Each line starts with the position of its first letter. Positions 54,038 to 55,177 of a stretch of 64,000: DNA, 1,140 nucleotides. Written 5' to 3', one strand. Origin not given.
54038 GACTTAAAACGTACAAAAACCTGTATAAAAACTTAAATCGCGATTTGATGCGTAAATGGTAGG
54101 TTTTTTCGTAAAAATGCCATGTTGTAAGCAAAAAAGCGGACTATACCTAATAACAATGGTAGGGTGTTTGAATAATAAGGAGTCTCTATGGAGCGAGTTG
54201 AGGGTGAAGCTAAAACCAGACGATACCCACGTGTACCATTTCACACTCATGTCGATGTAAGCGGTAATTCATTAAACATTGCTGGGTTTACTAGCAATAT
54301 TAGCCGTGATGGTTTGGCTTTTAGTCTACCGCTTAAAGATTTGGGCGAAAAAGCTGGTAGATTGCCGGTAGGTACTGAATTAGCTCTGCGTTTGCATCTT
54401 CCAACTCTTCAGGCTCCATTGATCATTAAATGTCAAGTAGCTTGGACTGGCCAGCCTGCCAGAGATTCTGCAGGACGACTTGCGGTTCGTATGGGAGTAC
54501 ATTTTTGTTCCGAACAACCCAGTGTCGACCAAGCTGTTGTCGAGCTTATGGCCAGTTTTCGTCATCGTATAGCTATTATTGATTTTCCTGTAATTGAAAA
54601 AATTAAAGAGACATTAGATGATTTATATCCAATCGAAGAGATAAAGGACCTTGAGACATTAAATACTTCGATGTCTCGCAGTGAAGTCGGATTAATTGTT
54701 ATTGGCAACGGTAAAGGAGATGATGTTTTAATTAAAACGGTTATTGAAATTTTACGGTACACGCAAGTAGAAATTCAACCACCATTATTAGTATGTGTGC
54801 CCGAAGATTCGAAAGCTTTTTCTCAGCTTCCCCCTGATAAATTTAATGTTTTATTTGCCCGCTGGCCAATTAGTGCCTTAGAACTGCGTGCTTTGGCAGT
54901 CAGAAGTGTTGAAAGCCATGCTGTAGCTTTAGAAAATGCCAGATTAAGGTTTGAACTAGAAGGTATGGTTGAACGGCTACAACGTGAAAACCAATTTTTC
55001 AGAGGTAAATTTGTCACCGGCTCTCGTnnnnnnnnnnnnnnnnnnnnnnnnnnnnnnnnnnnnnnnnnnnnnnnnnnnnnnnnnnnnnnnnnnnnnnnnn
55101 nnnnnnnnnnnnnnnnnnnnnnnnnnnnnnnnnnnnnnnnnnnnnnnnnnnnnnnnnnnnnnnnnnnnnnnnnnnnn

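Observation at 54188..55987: A PilZ domain fused to a sigma-54 enhancer-binding protein: a candidate c-di-GMP-gated activator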

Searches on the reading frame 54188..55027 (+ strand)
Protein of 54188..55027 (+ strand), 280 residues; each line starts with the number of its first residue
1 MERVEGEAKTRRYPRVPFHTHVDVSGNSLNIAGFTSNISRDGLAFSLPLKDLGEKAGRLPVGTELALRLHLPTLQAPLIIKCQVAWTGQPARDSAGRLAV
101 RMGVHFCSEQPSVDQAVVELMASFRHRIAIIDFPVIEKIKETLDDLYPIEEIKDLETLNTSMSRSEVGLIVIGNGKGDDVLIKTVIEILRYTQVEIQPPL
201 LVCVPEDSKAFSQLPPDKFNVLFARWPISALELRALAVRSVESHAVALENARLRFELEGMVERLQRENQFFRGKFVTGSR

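Call 6: search_solved_structures(query=window:54188-55027:+, max_evalue=10, show_alignments=3)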
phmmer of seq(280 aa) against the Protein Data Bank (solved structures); distinct sequences matched with E-value up to 10: 8.
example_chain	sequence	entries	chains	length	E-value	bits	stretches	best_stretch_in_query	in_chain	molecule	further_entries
2kz5_A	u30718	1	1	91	0.14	14.9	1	201-258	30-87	Transcription factor NF-E2 45 kDa subunit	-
3jcm_S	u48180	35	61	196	0.32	13.7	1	118-187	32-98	Small nuclear ribonucleoprotein-associated protein B | BJ4_G0014900.mRNA.1.CDS.1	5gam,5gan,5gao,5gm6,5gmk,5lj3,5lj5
8yrs_A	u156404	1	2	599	0.5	13.1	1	130-176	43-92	ATP-dependent DNA helicase Q1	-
7a8r_A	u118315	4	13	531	0.75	12.5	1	132-176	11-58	ATP-dependent DNA helicase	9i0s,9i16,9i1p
9i16_D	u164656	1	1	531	0.76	12.4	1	132-176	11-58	ATP-dependent DNA helicase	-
9i22_A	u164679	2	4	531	0.99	12.1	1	132-176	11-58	ATP-dependent DNA helicase Q1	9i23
4u7d_A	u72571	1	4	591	1.1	11.9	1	132-176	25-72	ATP-dependent DNA helicase Q1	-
2v1x_A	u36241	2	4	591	1.1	11.9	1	132-176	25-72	ATP-DEPENDENT DNA HELICASE Q1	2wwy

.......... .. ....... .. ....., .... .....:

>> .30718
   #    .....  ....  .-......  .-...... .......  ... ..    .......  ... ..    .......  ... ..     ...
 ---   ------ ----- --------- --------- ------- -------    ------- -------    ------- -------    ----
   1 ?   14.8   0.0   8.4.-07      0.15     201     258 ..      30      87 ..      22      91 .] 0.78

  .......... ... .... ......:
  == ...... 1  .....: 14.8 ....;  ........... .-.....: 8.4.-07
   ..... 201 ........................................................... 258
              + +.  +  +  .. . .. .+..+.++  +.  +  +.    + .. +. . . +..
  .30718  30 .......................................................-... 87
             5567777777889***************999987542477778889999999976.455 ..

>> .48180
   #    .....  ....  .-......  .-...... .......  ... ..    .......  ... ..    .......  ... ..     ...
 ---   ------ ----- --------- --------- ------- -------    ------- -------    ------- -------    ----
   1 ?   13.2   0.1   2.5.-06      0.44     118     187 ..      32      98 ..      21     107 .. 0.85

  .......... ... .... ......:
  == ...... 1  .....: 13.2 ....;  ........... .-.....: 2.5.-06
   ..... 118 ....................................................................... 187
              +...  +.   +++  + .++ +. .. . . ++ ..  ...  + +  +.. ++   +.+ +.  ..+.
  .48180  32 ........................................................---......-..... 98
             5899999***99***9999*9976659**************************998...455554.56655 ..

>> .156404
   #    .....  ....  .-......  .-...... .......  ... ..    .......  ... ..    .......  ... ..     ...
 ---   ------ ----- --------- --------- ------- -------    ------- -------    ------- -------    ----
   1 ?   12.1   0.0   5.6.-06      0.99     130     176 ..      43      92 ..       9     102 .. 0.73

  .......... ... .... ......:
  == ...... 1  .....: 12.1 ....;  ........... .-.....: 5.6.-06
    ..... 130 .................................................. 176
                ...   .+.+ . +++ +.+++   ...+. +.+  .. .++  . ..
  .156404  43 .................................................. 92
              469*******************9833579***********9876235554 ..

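Call 20: search_protein_families(library=ncbifam, proteins=[window:54188-55027:+], max_evalue=10)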
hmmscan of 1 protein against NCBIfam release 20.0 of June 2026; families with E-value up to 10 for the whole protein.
seq(280 aa): 1 family
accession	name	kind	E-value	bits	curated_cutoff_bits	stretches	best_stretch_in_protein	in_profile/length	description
TIGR02266.1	gmx_TIGR02266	paralog_domain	6.3e-09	35.9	68.7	1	15-117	1-91/96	TIGR02266 family protein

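Call 37: find_homologous_proteins(query=A4, max_evalue=0.001)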
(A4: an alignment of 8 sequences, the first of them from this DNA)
Query A4 (8 sequences) (280 aa, profile of the alignment): 2 proteins with E <= 0.001 among 8000 candidates.
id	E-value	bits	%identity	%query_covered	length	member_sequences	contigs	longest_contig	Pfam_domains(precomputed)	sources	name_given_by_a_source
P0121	2.9e-8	52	23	29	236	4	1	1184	PF07238.20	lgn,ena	-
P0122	6.0e-5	41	34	35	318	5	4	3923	PF07238.20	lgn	-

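Call 49: search_protein_representatives(alignment_id=A4)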
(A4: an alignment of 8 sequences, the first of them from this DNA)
Query: 8 sequences, 272 profile positions. Proteins with E-value up to 0.001 (for the whole library): 2435; up to 1e-10: 135; up to 1e-30: 14. The best 150 are listed.
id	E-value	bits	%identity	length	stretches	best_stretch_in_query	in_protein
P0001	2.2e-109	381.5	-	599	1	2-272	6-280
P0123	3.2e-81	289.1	-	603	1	4-270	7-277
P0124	7.7e-70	251.8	-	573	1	4-268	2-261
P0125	5.5e-54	199.8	-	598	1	5-272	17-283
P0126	1.6e-53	198.3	-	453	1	7-270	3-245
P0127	2.8e-52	194.2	-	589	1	6-270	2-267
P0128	3.5e-51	190.6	-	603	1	4-271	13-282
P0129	2.3e-42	161.7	-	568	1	5-267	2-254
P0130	1.1e-38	149.6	-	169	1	118-272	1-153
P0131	6.8e-38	147.0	-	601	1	10-268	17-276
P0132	7.7e-37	143.6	-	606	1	11-268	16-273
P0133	1.2e-35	139.7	-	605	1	9-269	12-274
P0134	3.7e-35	138.0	-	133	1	1-128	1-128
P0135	2.0e-32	129.1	-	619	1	11-267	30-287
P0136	1.3e-30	123.2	-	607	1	9-269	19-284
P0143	2.0e-28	116.0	-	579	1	24-270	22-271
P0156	2.6e-22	95.9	-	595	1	10-264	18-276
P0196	2.3e-14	69.9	-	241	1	1-177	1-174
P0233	1.4e-11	60.7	-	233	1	6-197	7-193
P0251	7.3e-11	58.4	-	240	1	2-213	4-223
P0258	1.1e-10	57.8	-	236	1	6-233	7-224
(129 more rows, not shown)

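Call 73: find_encoding_contigs(protein=P0128, flank=8000, max_places=2)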
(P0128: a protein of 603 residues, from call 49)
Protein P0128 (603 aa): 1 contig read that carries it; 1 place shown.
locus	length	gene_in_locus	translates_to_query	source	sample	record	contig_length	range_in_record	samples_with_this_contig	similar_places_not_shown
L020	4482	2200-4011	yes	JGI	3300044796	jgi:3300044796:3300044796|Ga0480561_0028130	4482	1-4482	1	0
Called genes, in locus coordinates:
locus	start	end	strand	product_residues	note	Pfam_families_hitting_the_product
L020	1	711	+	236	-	?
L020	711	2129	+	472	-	PF19408:PKD_6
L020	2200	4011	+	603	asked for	PF07238:PilZ, PF00158:Sigma54_activat, PF14532:Sigma54_activ_2, PF00004:AAA (weak), PF07728:AAA_5 (weak), PF25601:AAA_lid_14, PF02954:HTH_8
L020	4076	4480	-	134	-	?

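Call 74: find_encoding_contigs(protein=P0125, flank=8000, max_places=2)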
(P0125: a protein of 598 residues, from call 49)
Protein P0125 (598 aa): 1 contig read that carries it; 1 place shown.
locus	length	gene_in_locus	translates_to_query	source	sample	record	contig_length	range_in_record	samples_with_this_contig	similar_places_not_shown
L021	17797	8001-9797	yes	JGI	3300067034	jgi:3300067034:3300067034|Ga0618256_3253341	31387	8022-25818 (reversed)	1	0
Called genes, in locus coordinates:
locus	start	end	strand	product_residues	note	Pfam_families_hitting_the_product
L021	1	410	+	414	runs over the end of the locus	-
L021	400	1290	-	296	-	PF20533:DUF6748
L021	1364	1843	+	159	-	PF01467:CTP_transf_like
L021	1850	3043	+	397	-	PF00155:Aminotran_1_2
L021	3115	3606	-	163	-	-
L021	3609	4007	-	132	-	-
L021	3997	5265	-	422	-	-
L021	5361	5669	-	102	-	-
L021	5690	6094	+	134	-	-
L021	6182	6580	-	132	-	-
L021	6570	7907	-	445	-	-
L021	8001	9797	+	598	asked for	PF07238:PilZ, PF00158:Sigma54_activat, PF14532:Sigma54_activ_2, PF07728:AAA_5 (weak), PF25601:AAA_lid_14, PF02954:HTH_8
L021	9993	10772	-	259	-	-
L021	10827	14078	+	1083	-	PF25596:CPSase_L_D1, PF02222:ATP-grasp (weak), PF02786:CPSase_L_D2, PF02787:CPSase_L_D3, PF25596:CPSase_L_D1, PF02786:CPSase_L_D2, PF02222:ATP-grasp, PF02142:MGS, +6 more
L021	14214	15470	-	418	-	PF00083:Sugar_tr (weak), PF12832:MFS_1_like, PF07690:MFS_1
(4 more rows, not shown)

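Call 89: search_protein_families(library=pfam, proteins=[P0131, P0132, P0143, P0156, P0136, P0196, P0233, P0251, P0258, P0123], max_evalue=0.01)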
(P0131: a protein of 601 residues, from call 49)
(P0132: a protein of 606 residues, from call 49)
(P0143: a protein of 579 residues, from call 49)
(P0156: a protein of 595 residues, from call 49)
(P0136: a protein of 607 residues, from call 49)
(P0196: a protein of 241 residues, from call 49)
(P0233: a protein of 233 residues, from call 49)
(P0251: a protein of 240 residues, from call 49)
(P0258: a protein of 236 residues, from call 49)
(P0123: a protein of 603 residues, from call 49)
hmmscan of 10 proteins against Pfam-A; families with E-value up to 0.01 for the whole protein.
P0131 (601 aa): 9 families
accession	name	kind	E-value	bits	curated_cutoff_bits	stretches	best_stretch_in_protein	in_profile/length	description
PF00158.32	Sigma54_activat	-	1.6e-65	220.3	20.2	1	284-448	1-165/168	Sigma-54 interaction domain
PF25601.1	AAA_lid_14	-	3.7e-24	84.8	27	1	456-533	1-77/87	AAA+ ATPase lid domain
PF14532.12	Sigma54_activ_2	-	7.2e-20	72.1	25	1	285-455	1-138/138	Sigma-54 interaction domain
PF07238.19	PilZ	-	4.3e-11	43.5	22.5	1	14-119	7-101/102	PilZ domain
PF00072.30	Response_reg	-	1.3e-08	35.5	30.2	1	127-237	2-110/111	Response regulator receiver domain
PF02954.25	HTH_8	-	7.3e-08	32.5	22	1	558-592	2-36/42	Bacterial regulatory protein, Fis family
PF07728.20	AAA_5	-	0.00015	22.2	22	1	310-425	4-122/139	AAA domain (dynein-related subfamily)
PF01078.27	Mg_chelatase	-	0.0016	18.3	20.3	0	363-406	93-136/207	Magnesium chelatase, subunit ChlI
PF13439.12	Glyco_transf_4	-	0.0045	17.5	28.5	0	93-155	43-107/170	Glycosyltransferase Family 4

P0132 (606 aa): 11 families
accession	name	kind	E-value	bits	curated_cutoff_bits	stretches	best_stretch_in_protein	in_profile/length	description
PF00158.32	Sigma54_activat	-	7.8e-65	218.1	20.2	1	281-447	1-167/168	Sigma-54 interaction domain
PF25601.1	AAA_lid_14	-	2.1e-24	85.6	27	1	453-535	1-82/87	AAA+ ATPase lid domain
PF00072.30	Response_reg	-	1.2e-21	77.4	30.2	1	123-234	1-110/111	Response regulator receiver domain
PF14532.12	Sigma54_activ_2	-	5.7e-21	75.6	25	1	282-452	1-138/138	Sigma-54 interaction domain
PF02954.25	HTH_8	-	9.1e-12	44.9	22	1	564-603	2-41/42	Bacterial regulatory protein, Fis family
PF07238.19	PilZ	-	6.5e-08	33.3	22.5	1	12-116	7-100/102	PilZ domain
PF01078.27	Mg_chelatase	-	0.00018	21.4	20.3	0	361-403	94-136/207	Magnesium chelatase, subunit ChlI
PF13556.12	HTH_30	-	0.0003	20.9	27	1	578-604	10-36/59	PucR C-terminal helix-turn-helix domain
PF07728.20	AAA_5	-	0.00035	21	22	1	305-404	2-97/139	AAA domain (dynein-related subfamily)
PF20432.4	Xre-like-HTH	-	0.0055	17.4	25.8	1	561-603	4-49/63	Antitoxin Xre-like helix-turn-helix domain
PF13384.12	HTH_23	-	0.0071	16.6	24.6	0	572-599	10-36/50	Homeodomain-like domain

P0143 (579 aa): 12 families
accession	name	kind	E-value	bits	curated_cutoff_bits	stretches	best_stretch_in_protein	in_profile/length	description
PF00158.32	Sigma54_activat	-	2.7e-70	235.8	20.2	1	277-444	1-168/168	Sigma-54 interaction domain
PF14532.12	Sigma54_activ_2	-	7.9e-24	84.9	25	1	278-448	1-138/138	Sigma-54 interaction domain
PF25601.1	AAA_lid_14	-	8.6e-19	67.6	27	1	449-511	1-63/87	AAA+ ATPase lid domain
PF00072.30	Response_reg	-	5.3e-17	62.4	30.2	1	119-230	1-110/111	Response regulator receiver domain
PF02954.25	HTH_8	-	3.1e-12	46.4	22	1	537-577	2-42/42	Bacterial regulatory protein, Fis family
PF07238.19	PilZ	-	8.6e-10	39.3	22.5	1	7-109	5-97/102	PilZ domain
PF07728.20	AAA_5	-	3.4e-07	30.8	22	1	301-419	2-123/139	AAA domain (dynein-related subfamily)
PF01078.27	Mg_chelatase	-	3.7e-05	23.7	20.3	1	288-396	12-133/207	Magnesium chelatase, subunit ChlI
PF00004.35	AAA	-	0.00012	23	21.2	1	301-419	1-110/131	ATPase family associated with various cellular activities (AAA)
PF07724.20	AAA_2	-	0.00027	21.5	27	1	300-415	5-120/166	AAA domain (Cdc48 subfamily)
PF13556.12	HTH_30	-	0.00089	19.4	27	1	547-576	6-35/59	PucR C-terminal helix-turn-helix domain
PF13191.12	AAA_16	-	0.0016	19.4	32.6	1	283-394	8-121/167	AAA ATPase domain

P0156 (595 aa): 10 families
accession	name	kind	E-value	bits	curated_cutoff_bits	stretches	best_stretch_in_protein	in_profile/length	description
PF00158.32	Sigma54_activat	-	3.1e-74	248.7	20.2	1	284-449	2-167/168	Sigma-54 interaction domain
PF14532.12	Sigma54_activ_2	-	5.2e-19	69.3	25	1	285-454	2-138/138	Sigma-54 interaction domain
PF00072.30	Response_reg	-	1.3e-17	64.4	30.2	1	130-241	1-110/111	Response regulator receiver domain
PF25601.1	AAA_lid_14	-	2.9e-15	56.3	27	1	455-524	1-69/87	AAA+ ATPase lid domain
PF07238.19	PilZ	-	6.8e-12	46.1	22.5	1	18-124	6-101/102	PilZ domain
PF02954.25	HTH_8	-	1.8e-09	37.6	22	1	553-592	3-42/42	Bacterial regulatory protein, Fis family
PF07728.20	AAA_5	-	1.2e-05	25.8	22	1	307-424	2-122/139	AAA domain (dynein-related subfamily)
PF00004.35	AAA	-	0.0005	21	21.2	1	307-432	1-115/131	ATPase family associated with various cellular activities (AAA)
PF07724.20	AAA_2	-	0.00083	19.9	27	1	306-406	5-106/166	AAA domain (Cdc48 subfamily)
PF18024.7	HTH_50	-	0.0016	18.5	27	1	547-594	3-49/50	Helix-turn-helix domain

P0136 (607 aa): 10 families
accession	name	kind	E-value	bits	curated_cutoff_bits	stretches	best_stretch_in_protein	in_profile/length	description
PF00158.32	Sigma54_activat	-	1e-66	224.2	20.2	1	291-457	1-167/168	Sigma-54 interaction domain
PF25601.1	AAA_lid_14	-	2.5e-23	82.2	27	1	463-544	1-81/87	AAA+ ATPase lid domain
PF14532.12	Sigma54_activ_2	-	1.3e-20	74.5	25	1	292-462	1-138/138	Sigma-54 interaction domain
PF00072.30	Response_reg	-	4.5e-19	69.1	30.2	1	133-244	1-110/111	Response regulator receiver domain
PF02954.25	HTH_8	-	2.3e-11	43.7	22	1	559-599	2-42/42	Bacterial regulatory protein, Fis family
PF07238.19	PilZ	-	4.2e-09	37.1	22.5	1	16-126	6-100/102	PilZ domain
PF07728.20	AAA_5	-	4.7e-06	27.1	22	1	317-432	4-122/139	AAA domain (dynein-related subfamily)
PF07724.20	AAA_2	-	3e-05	24.6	27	1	315-412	6-104/166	AAA domain (Cdc48 subfamily)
PF20161.5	VpsR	-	0.00013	22.1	23.7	1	131-244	11-120/121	VpsR domain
PF00004.35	AAA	-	0.0047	17.8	21.2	0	318-444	4-123/131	ATPase family associated with various cellular activities (AAA)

P0196 (241 aa): 1 family
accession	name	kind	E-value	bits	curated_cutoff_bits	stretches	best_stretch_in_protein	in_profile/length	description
PF07238.19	PilZ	-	1.9e-18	67.1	22.5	1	5-107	1-101/102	PilZ domain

P0233 (233 aa): 2 families
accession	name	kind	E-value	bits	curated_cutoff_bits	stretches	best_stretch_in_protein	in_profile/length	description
PF07238.19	PilZ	-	1.1e-16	61.4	22.5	1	7-107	2-100/102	PilZ domain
PF00072.30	Response_reg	-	1.2e-06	29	30.2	1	121-220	6-107/111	Response regulator receiver domain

P0251 (240 aa): 1 family
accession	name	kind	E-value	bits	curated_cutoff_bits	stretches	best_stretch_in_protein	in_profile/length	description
PF07238.19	PilZ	-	2.3e-07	31.5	22.5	1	10-109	4-96/102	PilZ domain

P0258 (236 aa): 2 families
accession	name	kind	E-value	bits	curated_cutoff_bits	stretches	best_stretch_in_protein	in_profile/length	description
PF07238.19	PilZ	-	3.7e-13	50.1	22.5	1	6-106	1-100/102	PilZ domain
PF00072.30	Response_reg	-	0.00044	20.8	30.2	1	136-205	24-94/111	Response regulator receiver domain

P0123 (603 aa): 11 families
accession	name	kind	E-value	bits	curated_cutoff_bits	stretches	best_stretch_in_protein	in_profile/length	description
PF00158.32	Sigma54_activat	-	4.9e-68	228.5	20.2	1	283-449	1-167/168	Sigma-54 interaction domain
PF14532.12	Sigma54_activ_2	-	7e-24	85.1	25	1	284-454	1-138/138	Sigma-54 interaction domain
PF25601.1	AAA_lid_14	-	2.8e-22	78.8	27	1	455-525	1-70/87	AAA+ ATPase lid domain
PF02954.25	HTH_8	-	1e-10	41.6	22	1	555-594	2-41/42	Bacterial regulatory protein, Fis family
PF07238.19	PilZ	-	1.1e-09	39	22.5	1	21-113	18-101/102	PilZ domain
PF07728.20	AAA_5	-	6.2e-07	29.9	22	1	307-422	2-120/139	AAA domain (dynein-related subfamily)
PF07724.20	AAA_2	-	7e-07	29.9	27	1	306-435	5-135/166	AAA domain (Cdc48 subfamily)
PF13191.12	AAA_16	-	0.00013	23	32.6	1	289-400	8-121/167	AAA ATPase domain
PF01078.27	Mg_chelatase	-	0.00018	21.4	20.3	0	362-424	93-157/207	Magnesium chelatase, subunit ChlI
PF00004.35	AAA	-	0.00025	21.9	21.2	1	308-432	2-116/131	ATPase family associated with various cellular activities (AAA)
PF00126.33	HTH_1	-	0.0026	18.1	26.6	0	571-595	13-37/60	Bacterial regulatory helix-turn-helix protein, lysR family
